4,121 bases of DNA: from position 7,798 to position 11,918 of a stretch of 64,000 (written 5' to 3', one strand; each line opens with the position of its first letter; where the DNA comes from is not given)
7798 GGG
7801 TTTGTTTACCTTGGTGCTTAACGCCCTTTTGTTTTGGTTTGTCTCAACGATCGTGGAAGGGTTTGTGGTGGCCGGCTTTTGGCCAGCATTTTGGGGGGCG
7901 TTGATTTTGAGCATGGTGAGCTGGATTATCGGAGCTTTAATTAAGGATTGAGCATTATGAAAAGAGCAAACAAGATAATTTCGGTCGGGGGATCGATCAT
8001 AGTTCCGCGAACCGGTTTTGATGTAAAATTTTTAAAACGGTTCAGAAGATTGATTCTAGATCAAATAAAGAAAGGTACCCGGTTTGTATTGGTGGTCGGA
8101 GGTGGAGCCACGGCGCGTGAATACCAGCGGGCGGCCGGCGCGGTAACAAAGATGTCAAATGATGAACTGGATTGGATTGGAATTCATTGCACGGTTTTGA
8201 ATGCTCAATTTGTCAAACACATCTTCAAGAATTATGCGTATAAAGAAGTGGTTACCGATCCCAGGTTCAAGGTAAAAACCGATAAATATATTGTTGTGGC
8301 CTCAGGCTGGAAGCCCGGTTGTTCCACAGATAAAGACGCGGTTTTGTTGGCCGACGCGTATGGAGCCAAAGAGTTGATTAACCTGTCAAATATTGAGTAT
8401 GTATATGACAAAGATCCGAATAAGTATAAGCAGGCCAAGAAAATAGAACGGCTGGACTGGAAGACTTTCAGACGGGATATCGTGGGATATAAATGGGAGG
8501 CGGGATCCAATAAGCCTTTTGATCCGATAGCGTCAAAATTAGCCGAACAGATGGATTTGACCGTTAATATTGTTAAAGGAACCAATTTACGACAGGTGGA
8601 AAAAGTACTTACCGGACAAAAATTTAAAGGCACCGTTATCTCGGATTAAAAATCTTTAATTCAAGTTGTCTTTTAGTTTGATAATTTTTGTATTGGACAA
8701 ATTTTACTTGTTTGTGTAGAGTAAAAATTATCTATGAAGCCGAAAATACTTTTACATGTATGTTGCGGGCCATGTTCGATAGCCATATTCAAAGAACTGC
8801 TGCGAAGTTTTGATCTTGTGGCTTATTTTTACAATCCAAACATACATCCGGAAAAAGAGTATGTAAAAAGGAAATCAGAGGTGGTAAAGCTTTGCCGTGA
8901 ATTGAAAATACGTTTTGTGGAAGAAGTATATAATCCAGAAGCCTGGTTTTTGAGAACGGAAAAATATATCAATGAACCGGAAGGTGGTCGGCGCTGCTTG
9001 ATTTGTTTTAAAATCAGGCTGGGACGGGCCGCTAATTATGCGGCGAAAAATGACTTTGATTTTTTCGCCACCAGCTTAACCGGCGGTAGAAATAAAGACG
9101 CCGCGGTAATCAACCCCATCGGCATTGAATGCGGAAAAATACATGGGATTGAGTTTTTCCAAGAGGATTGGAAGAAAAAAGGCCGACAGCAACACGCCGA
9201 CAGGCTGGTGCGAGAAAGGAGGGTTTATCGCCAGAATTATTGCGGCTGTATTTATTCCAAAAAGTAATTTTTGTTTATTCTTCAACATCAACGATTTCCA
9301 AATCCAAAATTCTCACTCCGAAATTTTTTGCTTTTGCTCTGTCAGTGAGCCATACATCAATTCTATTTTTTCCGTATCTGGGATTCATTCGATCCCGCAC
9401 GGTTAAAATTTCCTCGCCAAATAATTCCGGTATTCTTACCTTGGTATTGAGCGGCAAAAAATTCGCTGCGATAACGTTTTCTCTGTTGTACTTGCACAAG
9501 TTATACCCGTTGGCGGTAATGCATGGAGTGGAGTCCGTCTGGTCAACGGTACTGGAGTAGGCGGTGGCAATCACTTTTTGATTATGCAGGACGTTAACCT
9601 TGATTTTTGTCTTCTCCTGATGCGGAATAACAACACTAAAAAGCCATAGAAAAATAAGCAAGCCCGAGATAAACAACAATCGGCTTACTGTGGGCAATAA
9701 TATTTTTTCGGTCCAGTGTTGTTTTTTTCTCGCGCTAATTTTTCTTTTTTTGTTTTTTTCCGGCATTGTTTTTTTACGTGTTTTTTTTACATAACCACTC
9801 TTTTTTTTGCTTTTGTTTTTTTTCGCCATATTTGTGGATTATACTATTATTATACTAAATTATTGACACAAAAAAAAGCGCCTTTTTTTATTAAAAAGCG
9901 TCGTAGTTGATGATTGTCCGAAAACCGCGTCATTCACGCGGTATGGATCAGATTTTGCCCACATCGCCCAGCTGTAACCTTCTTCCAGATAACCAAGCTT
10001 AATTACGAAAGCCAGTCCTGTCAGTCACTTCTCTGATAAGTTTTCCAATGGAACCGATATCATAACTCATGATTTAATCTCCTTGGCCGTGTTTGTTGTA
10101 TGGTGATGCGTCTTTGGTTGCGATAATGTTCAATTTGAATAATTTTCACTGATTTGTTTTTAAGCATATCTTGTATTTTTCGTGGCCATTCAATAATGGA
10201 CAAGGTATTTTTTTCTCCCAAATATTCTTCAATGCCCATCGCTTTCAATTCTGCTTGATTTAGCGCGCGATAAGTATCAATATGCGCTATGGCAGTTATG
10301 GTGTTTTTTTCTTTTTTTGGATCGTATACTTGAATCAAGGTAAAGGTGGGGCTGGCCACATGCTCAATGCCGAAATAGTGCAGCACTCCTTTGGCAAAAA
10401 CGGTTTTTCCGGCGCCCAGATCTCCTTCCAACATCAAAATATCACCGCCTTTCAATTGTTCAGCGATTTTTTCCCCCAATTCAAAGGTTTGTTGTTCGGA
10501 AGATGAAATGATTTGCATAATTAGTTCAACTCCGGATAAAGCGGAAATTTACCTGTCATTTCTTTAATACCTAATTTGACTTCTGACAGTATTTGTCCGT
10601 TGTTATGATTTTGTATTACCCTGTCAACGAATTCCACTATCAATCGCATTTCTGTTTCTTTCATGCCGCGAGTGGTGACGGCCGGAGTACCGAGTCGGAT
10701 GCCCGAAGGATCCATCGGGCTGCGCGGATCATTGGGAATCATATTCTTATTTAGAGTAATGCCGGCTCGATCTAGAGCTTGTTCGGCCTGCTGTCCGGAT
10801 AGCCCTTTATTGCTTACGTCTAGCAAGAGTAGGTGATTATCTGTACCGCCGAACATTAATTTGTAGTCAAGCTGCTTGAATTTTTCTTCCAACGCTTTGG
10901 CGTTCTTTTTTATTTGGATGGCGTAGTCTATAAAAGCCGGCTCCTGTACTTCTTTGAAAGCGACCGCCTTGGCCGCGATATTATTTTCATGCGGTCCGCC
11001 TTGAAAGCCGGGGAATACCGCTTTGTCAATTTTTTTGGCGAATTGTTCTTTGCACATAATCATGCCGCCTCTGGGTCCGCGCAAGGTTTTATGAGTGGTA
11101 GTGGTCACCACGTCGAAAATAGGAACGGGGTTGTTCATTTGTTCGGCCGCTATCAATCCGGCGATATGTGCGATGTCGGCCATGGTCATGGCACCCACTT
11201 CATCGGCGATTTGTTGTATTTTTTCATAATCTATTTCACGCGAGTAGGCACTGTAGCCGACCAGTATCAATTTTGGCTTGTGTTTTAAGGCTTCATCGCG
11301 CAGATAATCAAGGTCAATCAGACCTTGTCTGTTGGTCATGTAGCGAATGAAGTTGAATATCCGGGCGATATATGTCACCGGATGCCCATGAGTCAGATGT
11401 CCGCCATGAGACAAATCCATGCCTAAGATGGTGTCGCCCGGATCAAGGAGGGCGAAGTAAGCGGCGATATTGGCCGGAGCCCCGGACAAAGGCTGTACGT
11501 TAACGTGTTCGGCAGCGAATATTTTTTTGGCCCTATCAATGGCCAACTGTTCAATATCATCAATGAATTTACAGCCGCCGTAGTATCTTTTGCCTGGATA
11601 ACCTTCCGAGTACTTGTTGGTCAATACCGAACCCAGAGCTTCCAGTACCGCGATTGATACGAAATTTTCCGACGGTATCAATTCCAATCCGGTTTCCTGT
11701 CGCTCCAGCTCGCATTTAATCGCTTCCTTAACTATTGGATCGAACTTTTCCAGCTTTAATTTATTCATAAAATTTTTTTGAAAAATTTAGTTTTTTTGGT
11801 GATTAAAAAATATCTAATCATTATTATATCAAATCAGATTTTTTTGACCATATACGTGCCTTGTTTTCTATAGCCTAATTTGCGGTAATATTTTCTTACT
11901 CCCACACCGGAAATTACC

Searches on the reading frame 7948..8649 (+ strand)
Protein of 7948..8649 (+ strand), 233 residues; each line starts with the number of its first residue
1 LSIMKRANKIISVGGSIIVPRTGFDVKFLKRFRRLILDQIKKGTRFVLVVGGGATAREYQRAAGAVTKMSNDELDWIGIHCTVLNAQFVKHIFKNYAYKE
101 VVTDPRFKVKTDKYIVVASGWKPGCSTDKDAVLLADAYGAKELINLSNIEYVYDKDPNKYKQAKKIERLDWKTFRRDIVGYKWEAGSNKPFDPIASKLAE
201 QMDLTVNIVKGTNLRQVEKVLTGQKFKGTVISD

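Call 3: search_protein_families(library=pfam, proteins=[window:7948-8649:+], max_evalue=0.01)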
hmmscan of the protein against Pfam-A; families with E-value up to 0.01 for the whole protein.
window:7948-8649:+ (233 aa): 1 family
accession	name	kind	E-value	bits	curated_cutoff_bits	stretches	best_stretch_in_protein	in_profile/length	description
PF00696.33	AA_kinase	-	3e-28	99.6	24.9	1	10-209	4-233/234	Amino acid kinase family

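Call 4: search_protein_families(library=ncbifam, proteins=[window:7948-8649:+], max_evalue=0.01)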
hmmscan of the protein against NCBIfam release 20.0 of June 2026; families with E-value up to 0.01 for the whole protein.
window:7948-8649:+ (233 aa): 6 families
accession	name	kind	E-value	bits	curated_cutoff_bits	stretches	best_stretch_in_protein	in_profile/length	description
TIGR02076.1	pyrH_arch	equivalog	1.7e-55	188.1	158.05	1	10-231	2-221/222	UMP kinase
TIGR02075.1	pyrH_bact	equivalog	1.9e-13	50.6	243.9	2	113-230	122-231/233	UMP kinase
NF040647.1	IPPK_Arch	equivalog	3.6e-08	33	120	1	126-231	153-259/259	isopentenyl phosphate kinase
TIGR00761.1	argB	equivalog_domain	7.5e-05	22.4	151.3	0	127-170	156-194/231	acetylglutamate kinase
TIGR01027.1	proB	equivalog_domain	8.8e-05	21.8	186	1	128-230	146-250/363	glutamate 5-kinase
TIGR00656.1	asp_kin_monofn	equivalog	0.0026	16.8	402.25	1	128-171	161-204/407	aspartate kinase, monofunctional class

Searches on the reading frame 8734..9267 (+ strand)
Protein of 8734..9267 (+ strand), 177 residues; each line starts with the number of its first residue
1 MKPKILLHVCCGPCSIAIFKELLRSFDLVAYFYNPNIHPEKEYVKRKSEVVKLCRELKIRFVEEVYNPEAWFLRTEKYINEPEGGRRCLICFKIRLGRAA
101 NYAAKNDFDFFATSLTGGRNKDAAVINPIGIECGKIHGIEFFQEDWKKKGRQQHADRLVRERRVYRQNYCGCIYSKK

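Call 3: search_protein_families(library=pfam, proteins=[window:8734-9267:+], max_evalue=0.01)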
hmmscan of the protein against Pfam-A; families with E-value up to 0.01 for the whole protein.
window:8734-9267:+ (177 aa): 1 family
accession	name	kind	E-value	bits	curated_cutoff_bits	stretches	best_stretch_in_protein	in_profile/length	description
PF02677.20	QueH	-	2.3e-60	204.1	23.5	1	5-177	1-174/175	Epoxyqueuosine reductase QueH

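Call 4: search_protein_families(library=ncbifam, proteins=[window:8734-9267:+], max_evalue=0.01)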
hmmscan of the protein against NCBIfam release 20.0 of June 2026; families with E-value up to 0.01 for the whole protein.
window:8734-9267:+ (177 aa): 0 families

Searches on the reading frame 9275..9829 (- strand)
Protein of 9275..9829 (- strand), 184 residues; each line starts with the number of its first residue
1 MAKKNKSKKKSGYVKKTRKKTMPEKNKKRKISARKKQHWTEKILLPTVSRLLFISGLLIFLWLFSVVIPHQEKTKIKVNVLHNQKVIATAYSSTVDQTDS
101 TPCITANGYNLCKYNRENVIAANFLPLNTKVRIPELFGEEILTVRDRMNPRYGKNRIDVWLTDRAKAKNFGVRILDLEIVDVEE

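Call 42: search_protein_families(library=pfam, proteins=[window:9275-9829:-], max_evalue=0.01)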
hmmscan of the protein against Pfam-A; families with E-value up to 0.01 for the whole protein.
window:9275-9829:- (184 aa): 1 family
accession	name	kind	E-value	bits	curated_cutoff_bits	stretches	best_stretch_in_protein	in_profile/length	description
PF17382.7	Ycf70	-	0.0043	17.9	25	1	18-83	6-68/89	Uncharacterized Ycf70-like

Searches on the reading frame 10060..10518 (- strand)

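Call 3: search_protein_families(library=pfam, proteins=[window:10060-10518:-], max_evalue=0.01)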
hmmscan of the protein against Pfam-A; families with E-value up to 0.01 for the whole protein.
window:10060-10518:- (152 aa): 2 families
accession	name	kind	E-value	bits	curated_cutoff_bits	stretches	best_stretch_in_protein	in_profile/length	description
PF02367.23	TsaE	-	1.1e-35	122.8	26.6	1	6-137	2-127/128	Threonylcarbamoyl adenosine biosynthesis protein TsaE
PF24883.2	NPHP3_N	-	0.0068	17.1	24.8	1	24-77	21-71/164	Nephrocystin 3, N-terminal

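Call 4: search_protein_families(library=ncbifam, proteins=[window:10060-10518:-], max_evalue=0.01)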
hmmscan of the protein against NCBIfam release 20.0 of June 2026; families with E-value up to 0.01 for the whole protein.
window:10060-10518:- (152 aa): 3 families
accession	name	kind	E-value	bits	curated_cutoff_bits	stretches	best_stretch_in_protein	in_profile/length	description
TIGR00150.1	T6A_YjeE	equivalog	1e-30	106.3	60.1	1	7-141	4-132/135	tRNA (adenosine(37)-N6)-threonylcarbamoyltransferase complex ATPase subunit type 1 TsaE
NF007931.0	PRK10646.1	equivalog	1.1e-23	83.8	246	1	4-138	7-135/153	tRNA (adenosine(37)-N6)-threonylcarbamoyltransferase complex ATPase subunit type 1 TsaE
TIGR00503.1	prfC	equivalog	0.0099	14.3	466.95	0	7-81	341-418/527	peptide chain release factor 3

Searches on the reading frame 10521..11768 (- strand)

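Call 3: search_protein_families(library=pfam, proteins=[window:10521-11768:-], max_evalue=0.01)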
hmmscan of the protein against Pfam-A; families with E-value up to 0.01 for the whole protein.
window:10521-11768:- (415 aa): 3 families
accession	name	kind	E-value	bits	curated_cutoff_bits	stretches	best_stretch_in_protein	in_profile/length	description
PF00464.25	SHMT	-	6.2e-158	526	27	1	6-381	1-399/399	Serine hydroxymethyltransferase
PF00155.27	Aminotran_1_2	-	1.1e-08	35.1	19.7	1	64-369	39-354/361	Aminotransferase class I and II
PF01212.27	Beta_elim_lyase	-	0.00047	20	27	1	78-288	39-224/288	Beta-eliminating lyase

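Call 4: search_protein_families(library=ncbifam, proteins=[window:10521-11768:-], max_evalue=0.01)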
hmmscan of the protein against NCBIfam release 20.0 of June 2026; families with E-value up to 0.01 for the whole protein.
window:10521-11768:- (415 aa): 11 families
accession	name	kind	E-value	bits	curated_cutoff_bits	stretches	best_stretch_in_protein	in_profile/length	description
NF000586.1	PRK00011.1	subfamily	4.9e-176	585.4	335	1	11-411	2-404/404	serine hydroxymethyltransferase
NF010094.0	PRK13580.1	equivalog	1.1e-133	446.5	735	2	113-391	170-451/496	glycine hydroxymethyltransferase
TIGR04506.1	F_threo_transal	equivalog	2.2e-29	102.7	650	1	61-392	64-388/609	fluorothreonine transaldolase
TIGR00858.1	bioF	equivalog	5.6e-07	28.6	426.45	1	95-337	89-327/365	8-amino-7-oxononanoate synthase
NF005394.0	PRK06939.1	equivalog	1.8e-06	26.9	460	1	95-310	110-326/397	glycine C-acetyltransferase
TIGR01977.1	am_tr_V_EF2568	hypoth_equivalog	2.5e-06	26.8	377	1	145-242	119-215/376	cysteine desulfurase family protein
TIGR03576.1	pyridox_MJ0158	hypoth_equivalog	0.00041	19.6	304.45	1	181-303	157-276/346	TIGR03576 family pyridoxal phosphate-dependent enzyme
NF003346.0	PRK04366.1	equivalog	0.0016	17.3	441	1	129-235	179-284/487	aminomethyl-transferring glycine dehydrogenase subunit GcvPB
TIGR01822.1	2am3keto_CoA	equivalog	0.002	17.1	493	1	99-324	110-334/393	glycine C-acetyltransferase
NF040779.1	Sec_lyase_SclA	exception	0.0042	16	525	1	180-258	154-226/378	selenocysteine lyase SclA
TIGR01821.1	5aminolev_synth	equivalog_domain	0.0069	15.3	338.55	1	146-341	159-357/402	5-aminolevulinate synthase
